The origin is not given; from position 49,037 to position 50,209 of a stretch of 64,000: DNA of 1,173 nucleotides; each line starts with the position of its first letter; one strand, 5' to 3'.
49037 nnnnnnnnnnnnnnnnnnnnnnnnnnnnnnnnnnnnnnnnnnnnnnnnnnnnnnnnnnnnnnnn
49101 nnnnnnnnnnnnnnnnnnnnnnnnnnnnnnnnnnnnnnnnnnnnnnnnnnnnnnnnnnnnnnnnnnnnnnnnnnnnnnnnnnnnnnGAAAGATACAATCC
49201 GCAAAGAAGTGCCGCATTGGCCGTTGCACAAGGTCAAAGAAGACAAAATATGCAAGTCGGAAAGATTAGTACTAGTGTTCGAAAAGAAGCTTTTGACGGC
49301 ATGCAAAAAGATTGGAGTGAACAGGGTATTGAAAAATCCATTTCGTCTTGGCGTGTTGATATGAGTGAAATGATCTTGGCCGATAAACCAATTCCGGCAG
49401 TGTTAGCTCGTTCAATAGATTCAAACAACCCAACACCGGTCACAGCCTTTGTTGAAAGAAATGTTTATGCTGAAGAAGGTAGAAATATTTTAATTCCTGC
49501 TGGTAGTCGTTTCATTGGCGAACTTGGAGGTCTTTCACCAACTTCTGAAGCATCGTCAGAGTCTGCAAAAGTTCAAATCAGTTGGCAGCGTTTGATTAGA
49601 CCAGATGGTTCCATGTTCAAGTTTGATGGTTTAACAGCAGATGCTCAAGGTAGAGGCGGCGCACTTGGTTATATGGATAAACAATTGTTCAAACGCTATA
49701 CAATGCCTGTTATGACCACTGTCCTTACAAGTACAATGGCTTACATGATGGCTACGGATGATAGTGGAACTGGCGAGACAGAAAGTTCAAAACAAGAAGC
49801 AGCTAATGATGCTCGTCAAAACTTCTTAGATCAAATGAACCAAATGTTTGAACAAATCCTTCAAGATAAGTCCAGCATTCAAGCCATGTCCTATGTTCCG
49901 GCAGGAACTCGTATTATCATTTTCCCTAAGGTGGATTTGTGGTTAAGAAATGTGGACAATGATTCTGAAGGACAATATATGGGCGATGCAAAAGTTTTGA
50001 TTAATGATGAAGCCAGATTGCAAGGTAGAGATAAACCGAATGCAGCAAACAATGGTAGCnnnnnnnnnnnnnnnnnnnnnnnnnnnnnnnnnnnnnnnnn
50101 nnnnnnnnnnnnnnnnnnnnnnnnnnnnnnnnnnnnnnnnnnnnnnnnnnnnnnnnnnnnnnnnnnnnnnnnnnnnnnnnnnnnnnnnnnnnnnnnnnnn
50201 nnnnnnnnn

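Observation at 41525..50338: Repeat-expanded VirB10 (1692 aa) plus a paralogous 1243-aa repeat-only partner inside a virB operon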

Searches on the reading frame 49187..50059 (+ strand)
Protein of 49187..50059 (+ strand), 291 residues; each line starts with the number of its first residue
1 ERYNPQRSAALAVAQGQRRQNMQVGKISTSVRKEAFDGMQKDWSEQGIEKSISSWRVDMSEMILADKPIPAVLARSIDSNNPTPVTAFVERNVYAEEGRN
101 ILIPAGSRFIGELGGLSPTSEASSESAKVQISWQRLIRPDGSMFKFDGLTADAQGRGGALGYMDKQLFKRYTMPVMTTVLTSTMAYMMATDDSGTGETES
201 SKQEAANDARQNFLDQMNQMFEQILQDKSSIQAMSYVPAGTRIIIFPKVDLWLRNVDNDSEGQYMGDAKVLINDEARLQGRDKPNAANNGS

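Call 46: search_protein_representatives(protein=window:49187-50059:+)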
Query: 291 residues. Proteins with E-value up to 0.001 (for the whole library): 4602; up to 1e-10: 972; up to 1e-30: 96. The best 150 are listed.
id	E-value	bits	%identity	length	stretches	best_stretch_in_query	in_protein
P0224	9.3e-174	592.2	93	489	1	1-289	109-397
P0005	1.8e-154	529.0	85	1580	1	1-282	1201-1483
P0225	6.2e-121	419.1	70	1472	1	1-282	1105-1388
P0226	7.2e-119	412.3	67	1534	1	1-276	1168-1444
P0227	6.2e-115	399.4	57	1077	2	1-284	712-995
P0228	1.6e-109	381.7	65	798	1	1-261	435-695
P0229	3.9e-98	344.3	64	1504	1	1-273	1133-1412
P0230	1.3e-97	342.6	61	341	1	40-287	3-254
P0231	1.0e-96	339.6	60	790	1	1-269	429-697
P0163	2.1e-91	322.2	61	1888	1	1-268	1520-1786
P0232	8.3e-91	320.3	57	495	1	1-264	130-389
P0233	3.2e-89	315.1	58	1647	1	1-263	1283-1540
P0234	1.9e-88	312.5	60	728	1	1-277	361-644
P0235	3.0e-88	311.9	60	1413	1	1-265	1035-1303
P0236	5.7e-84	297.9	51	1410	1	1-283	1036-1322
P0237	4.8e-80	285.0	53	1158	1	1-281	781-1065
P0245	1.5e-67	244.0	50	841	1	1-272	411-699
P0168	6.0e-54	199.5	50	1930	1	9-254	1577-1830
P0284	2.9e-42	161.2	44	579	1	38-256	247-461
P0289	1.1e-39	152.8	34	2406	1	2-263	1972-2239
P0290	1.6e-39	152.2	37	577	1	40-258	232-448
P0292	1.1e-38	149.4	39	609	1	37-260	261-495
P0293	1.6e-38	148.9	39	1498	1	30-260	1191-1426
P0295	3.0e-37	144.7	40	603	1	39-256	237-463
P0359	9.5e-27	110.3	39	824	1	62-271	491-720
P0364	3.4e-26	108.5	33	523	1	43-255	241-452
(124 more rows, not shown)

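Call 48: search_protein_families(library=pfam, proteins=[P0289, P0293, P0227, P0237, P0245, P0290, P0292, P0295, P0359], max_evalue=0.001)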
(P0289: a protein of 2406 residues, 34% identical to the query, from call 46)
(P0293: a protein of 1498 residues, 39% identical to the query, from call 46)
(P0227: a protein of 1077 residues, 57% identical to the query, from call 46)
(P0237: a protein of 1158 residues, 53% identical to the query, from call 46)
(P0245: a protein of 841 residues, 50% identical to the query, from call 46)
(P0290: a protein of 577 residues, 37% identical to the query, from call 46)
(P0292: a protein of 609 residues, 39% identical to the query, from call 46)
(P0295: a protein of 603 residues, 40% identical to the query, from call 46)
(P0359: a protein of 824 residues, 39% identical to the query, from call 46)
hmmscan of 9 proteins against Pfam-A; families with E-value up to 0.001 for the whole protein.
P0289 (2406 aa): 5 families
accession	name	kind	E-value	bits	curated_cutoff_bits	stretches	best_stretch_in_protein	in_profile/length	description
PF21785.3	Bflower_2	-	4.5e-67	223.4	38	7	792-884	7-94/112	5-fold beta-flower protein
PF03743.19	TrbI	-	2.1e-27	96.7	35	1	2032-2227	2-186/188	Bacterial conjugation TrbI-like protein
PF21784.3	Bflower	-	8.8e-14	52.3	25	0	877-939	5-65/116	4-fold beta flower protein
PF12396.14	DUF3659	-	3.5e-10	40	24.8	0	1858-1919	7-55/61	Protein of unknown function (DUF3659)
PF22692.1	LlgE_F_G_D1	-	0.0009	19.8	27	0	1833-1882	25-63/64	Flagellar hook protein FlgE/F/G D1 domain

P0293 (1498 aa): 4 families
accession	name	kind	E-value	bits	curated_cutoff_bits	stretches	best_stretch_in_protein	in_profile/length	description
PF21785.3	Bflower_2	-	6.5e-53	177.8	38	7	310-409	3-96/112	5-fold beta-flower protein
PF03743.19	TrbI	-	2.6e-24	86.6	35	1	1222-1412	2-182/188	Bacterial conjugation TrbI-like protein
PF12396.14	DUF3659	-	1.5e-16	60.4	24.8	0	829-879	11-57/61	Protein of unknown function (DUF3659)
PF21784.3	Bflower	-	4.4e-15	56.5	25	0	765-824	4-61/116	4-fold beta flower protein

P0227 (1077 aa): 5 families
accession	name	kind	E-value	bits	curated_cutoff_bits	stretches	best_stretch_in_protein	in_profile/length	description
PF21785.3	Bflower_2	-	1.2e-49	167.3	38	6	372-439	19-83/112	5-fold beta-flower protein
PF03743.19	TrbI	-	1.2e-35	123.5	35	1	774-964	2-188/188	Bacterial conjugation TrbI-like protein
PF21784.3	Bflower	-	8.3e-27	94.3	25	2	373-441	2-68/116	4-fold beta flower protein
PF12396.14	DUF3659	-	5.1e-24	84.3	24.8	1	349-401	11-54/61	Protein of unknown function (DUF3659)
PF05593.20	RHS_repeat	-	6.5e-08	33.2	22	0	302-334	1-37/38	RHS Repeat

P0237 (1158 aa): 5 families
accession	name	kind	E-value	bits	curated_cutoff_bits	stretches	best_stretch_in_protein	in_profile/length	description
PF21785.3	Bflower_2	-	4.4e-49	165.4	38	6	151-237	13-96/112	5-fold beta-flower protein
PF03743.19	TrbI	-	3.1e-34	118.9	35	1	846-1040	2-188/188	Bacterial conjugation TrbI-like protein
PF21784.3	Bflower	-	2.8e-22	79.7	25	0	429-494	5-65/116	4-fold beta flower protein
PF12396.14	DUF3659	-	6.7e-11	42.3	24.8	0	13-57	15-55/61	Protein of unknown function (DUF3659)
PF05593.20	RHS_repeat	-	4.9e-05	24.1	22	0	465-497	1-37/38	RHS Repeat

P0245 (841 aa): 5 families
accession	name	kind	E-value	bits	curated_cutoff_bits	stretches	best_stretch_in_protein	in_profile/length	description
PF21785.3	Bflower_2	-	8.5e-39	132.3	38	5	144-226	20-96/112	5-fold beta-flower protein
PF03743.19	TrbI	-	5.2e-32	111.7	35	1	480-678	2-188/188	Bacterial conjugation TrbI-like protein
PF12396.14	DUF3659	-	3.2e-21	75.4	24.8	1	172-226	8-55/61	Protein of unknown function (DUF3659)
PF21784.3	Bflower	-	1.4e-16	61.4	25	0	162-224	4-61/116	4-fold beta flower protein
PF05593.20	RHS_repeat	-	3.6e-05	24.5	22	0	107-124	2-23/38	RHS Repeat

P0290 (577 aa): 1 family
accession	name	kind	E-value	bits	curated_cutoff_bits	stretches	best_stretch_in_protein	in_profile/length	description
PF03743.19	TrbI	-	7.3e-38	130.7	35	1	255-443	2-188/188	Bacterial conjugation TrbI-like protein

P0292 (609 aa): 1 family
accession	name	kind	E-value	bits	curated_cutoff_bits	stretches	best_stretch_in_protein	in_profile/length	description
PF03743.19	TrbI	-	2.7e-33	115.9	35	1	287-488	2-188/188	Bacterial conjugation TrbI-like protein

P0295 (603 aa): 1 family
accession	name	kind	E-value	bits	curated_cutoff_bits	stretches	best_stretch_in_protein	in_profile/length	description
PF03743.19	TrbI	-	4e-36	125.1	35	1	261-460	2-188/188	Bacterial conjugation TrbI-like protein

P0359 (824 aa): 1 family
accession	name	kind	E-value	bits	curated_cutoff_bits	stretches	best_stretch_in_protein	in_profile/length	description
PF03743.19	TrbI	-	1.9e-20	73.9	35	1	517-698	23-187/188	Bacterial conjugation TrbI-like protein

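Call 49: find_encoding_contigs(protein=P0289, flank=10000, max_places=2)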
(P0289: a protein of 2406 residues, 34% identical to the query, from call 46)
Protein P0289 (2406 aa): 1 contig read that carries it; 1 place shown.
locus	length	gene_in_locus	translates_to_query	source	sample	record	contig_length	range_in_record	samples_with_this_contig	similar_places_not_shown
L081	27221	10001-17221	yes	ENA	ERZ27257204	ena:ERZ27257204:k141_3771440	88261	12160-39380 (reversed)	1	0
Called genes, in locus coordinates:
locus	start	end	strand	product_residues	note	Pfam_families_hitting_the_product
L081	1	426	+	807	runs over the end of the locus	PF27097:VirB4_TrbE_N (weak), PF03135:CagE_TrbE_VirB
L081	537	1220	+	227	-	-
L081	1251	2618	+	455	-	-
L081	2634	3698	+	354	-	-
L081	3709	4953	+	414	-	-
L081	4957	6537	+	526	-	-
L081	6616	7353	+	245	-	-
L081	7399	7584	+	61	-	-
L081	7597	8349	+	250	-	PF04335:VirB8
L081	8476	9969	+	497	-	PF03524:CagX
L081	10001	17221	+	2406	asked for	PF12396:DUF3659 (faint), PF21784:Bflower (faint), PF21785:Bflower_2, PF03743:TrbI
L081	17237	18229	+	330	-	PF00437:T2SSE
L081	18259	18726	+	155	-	PF01220:DHquinase_II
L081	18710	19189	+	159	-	PF00364:Biotin_lipoyl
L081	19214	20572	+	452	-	PF00289:Biotin_carb_N, PF02222:ATP-grasp, PF02786:CPSase_L_D2, PF07478:Dala_Dala_lig_C, PF02785:Biotin_carb_C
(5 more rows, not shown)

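Call 77: list_cluster_members(proteins=[P0284, P0364, P0290, P0292, P0295, P0289, P0293, P0215, P0168, P0157])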
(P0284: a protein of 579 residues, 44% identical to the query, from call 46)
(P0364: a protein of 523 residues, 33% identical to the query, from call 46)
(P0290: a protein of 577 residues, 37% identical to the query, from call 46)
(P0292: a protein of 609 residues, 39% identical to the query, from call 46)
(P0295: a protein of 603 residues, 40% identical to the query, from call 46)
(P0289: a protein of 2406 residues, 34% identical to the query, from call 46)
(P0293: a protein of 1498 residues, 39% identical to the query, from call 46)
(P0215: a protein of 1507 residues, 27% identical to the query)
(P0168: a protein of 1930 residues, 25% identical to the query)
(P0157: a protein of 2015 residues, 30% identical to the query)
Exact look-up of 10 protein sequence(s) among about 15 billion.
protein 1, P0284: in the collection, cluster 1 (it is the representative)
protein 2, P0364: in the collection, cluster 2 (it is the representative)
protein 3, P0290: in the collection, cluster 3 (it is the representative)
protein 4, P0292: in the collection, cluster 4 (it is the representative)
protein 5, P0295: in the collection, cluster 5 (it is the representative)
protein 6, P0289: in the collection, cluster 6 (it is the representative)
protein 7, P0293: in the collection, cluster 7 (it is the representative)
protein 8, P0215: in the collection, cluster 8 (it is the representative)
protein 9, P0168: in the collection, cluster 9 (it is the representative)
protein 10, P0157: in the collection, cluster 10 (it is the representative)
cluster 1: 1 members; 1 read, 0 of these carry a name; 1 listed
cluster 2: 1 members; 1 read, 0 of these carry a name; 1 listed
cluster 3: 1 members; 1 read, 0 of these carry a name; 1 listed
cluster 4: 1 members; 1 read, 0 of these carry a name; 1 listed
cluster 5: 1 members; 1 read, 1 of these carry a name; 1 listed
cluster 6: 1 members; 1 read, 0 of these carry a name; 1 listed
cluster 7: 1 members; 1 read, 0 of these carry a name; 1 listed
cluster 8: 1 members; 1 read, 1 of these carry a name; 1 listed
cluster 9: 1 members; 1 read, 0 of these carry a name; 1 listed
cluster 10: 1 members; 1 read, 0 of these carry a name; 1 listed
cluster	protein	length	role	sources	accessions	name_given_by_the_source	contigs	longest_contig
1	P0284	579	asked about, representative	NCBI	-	-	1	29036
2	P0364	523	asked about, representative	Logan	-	-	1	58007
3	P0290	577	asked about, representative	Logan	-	-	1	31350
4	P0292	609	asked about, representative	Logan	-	-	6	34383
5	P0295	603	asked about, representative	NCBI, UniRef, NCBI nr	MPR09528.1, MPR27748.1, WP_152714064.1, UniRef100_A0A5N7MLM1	TrbI/VirB10 family protein [Microvirga tunisiensis] | TrbI/VirB10 family protein n=1 Tax=Microvirga tunisiensis TaxID=2108360 ...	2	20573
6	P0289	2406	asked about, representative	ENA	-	-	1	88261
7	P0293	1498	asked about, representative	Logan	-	-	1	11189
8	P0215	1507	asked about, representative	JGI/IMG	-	type IV secretory pathway VirB10-like protein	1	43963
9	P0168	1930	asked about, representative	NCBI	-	-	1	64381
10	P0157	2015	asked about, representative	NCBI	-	-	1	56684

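Call 78: find_encoding_contigs(protein=P0284, flank=8000, max_places=1)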
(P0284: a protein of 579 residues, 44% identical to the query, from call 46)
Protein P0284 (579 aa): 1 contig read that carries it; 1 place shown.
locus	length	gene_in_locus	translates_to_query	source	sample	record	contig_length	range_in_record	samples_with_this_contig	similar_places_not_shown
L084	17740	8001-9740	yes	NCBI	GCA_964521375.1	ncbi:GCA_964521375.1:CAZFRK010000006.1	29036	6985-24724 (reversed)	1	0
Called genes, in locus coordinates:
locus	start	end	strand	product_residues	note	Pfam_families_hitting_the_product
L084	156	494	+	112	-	PF04956:TrbC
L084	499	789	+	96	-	-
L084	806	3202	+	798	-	PF27097:VirB4_TrbE_N (weak), PF03135:CagE_TrbE_VirB, PF11130:TraC_F_IV (weak)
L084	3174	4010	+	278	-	-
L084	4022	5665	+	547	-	-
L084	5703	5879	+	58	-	-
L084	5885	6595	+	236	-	PF04335:VirB8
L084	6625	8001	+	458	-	PF03524:CagX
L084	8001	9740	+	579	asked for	PF03743:TrbI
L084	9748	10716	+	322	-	PF00437:T2SSE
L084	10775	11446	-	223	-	PF01464:SLT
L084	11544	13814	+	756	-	PF02534:T4SS-DNA_transf, PF10412:TrwB_AAD_bind, PF12696:TraG-D_C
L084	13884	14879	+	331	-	PF00702:Hydrolase, PF13419:HAD_2 (weak), PF13242:Hydrolase_like (faint)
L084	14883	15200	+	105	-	-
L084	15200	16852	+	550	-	PF13086:AAA_11 (faint), PF13245:AAA_19, PF13604:AAA_30, PF01443:Viral_helicase1 (weak), PF22232:TraI_hel_assoc_N (weak)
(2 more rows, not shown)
